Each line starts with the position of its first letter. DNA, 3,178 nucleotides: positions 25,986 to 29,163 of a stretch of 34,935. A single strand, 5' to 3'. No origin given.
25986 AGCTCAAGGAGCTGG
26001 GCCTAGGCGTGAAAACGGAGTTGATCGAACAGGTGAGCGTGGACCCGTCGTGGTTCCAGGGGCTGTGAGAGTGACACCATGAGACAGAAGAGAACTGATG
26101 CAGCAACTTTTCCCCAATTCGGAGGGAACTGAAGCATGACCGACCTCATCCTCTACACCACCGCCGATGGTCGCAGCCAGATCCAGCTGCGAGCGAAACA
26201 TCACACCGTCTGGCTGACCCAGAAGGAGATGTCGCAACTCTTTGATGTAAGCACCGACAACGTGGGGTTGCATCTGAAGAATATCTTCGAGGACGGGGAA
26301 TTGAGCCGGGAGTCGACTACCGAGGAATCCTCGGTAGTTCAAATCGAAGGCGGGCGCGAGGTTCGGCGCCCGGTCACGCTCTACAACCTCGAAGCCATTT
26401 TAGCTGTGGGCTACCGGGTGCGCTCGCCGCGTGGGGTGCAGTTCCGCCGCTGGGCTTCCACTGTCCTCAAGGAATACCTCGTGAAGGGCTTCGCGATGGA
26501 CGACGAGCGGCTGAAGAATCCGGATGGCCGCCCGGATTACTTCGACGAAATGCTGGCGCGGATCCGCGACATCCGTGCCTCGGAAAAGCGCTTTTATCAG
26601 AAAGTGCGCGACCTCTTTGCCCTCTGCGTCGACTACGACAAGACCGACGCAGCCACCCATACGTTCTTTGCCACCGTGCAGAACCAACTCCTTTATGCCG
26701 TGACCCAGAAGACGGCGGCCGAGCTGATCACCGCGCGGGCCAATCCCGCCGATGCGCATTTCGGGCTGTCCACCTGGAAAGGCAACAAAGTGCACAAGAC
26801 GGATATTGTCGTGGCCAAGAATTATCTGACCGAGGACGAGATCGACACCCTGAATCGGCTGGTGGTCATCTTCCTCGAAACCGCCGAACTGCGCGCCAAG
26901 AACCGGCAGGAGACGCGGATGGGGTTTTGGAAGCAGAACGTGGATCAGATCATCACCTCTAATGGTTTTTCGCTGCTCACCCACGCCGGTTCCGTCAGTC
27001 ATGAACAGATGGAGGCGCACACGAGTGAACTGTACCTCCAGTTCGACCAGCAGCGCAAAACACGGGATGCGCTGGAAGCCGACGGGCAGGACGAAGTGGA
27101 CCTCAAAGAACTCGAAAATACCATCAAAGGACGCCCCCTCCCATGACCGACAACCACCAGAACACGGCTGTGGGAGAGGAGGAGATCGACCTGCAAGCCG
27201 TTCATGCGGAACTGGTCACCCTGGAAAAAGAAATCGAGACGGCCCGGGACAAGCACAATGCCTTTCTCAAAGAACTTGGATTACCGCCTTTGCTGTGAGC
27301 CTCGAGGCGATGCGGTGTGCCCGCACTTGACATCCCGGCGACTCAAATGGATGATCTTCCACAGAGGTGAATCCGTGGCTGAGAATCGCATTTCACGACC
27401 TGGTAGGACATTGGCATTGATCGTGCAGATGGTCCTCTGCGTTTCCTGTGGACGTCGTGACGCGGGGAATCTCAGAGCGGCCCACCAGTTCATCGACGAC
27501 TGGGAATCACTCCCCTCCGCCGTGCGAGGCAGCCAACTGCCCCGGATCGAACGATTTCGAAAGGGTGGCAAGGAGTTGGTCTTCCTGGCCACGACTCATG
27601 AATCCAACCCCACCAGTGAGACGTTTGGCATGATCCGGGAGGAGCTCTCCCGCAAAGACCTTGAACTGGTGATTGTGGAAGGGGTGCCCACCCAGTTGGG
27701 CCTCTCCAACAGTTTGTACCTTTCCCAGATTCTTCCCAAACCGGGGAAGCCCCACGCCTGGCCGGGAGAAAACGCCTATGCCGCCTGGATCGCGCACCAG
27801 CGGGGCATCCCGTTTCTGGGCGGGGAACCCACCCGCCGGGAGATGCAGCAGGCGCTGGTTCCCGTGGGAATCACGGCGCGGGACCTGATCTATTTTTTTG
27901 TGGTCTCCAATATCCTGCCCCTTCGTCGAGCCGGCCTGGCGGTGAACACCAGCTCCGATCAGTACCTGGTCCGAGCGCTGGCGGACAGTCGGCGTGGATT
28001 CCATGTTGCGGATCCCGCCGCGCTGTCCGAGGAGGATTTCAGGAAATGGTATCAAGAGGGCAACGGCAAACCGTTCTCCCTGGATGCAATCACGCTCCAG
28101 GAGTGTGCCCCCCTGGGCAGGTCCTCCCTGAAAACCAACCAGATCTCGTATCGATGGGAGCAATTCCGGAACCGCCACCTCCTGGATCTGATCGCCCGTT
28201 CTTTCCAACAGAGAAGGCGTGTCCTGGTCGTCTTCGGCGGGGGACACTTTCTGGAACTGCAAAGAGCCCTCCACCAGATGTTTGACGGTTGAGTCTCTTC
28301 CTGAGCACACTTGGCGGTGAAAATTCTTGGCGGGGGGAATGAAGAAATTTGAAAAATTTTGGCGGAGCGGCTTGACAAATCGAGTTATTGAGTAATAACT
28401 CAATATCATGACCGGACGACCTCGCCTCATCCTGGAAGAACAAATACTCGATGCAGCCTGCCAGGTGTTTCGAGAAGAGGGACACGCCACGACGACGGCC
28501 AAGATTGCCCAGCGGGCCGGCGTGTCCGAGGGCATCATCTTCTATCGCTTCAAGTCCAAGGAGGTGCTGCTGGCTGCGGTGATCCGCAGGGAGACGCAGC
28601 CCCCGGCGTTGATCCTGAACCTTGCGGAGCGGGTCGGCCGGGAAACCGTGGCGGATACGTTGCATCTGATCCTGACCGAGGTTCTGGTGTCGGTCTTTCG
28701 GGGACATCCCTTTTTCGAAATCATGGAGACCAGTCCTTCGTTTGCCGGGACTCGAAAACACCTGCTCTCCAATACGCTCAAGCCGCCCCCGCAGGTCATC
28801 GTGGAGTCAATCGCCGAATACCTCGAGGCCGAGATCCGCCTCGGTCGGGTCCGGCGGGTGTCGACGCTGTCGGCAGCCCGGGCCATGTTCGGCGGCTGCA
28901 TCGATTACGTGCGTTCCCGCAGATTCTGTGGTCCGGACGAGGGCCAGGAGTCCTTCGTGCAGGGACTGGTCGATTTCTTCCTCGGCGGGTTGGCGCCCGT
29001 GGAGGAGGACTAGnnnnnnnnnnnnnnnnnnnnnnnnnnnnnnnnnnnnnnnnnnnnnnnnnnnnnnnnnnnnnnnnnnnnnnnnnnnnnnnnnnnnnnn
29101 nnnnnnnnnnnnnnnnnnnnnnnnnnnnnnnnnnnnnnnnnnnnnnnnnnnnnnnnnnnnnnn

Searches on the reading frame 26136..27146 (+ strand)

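Call 6: search_protein_families(library=pfam, proteins=[window:26136-27146:+], max_evalue=0.1)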
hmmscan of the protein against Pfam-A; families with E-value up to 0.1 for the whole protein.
window:26136-27146:+ (336 aa): 1 family
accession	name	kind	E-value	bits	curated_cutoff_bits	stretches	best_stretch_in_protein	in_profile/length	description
PF13310.11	Virulence_RhuM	-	4.6e-109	364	33.7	1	60-309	1-250/252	Virulence protein RhuM family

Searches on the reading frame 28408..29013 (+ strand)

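Call 6: search_protein_families(library=pfam, proteins=[window:28408-29013:+], max_evalue=0.1)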
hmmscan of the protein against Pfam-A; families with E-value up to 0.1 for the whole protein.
window:28408-29013:+ (201 aa): 2 families
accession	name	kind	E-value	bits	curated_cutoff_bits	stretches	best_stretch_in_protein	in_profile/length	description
PF00440.29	TetR_N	-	7.2e-15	55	24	1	13-58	1-47/47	Bacterial regulatory proteins, tetR family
PF14246.11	TetR_C_7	-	0.0012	19.2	22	1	128-192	45-114/119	AefR-like transcriptional repressor, C-terminal domain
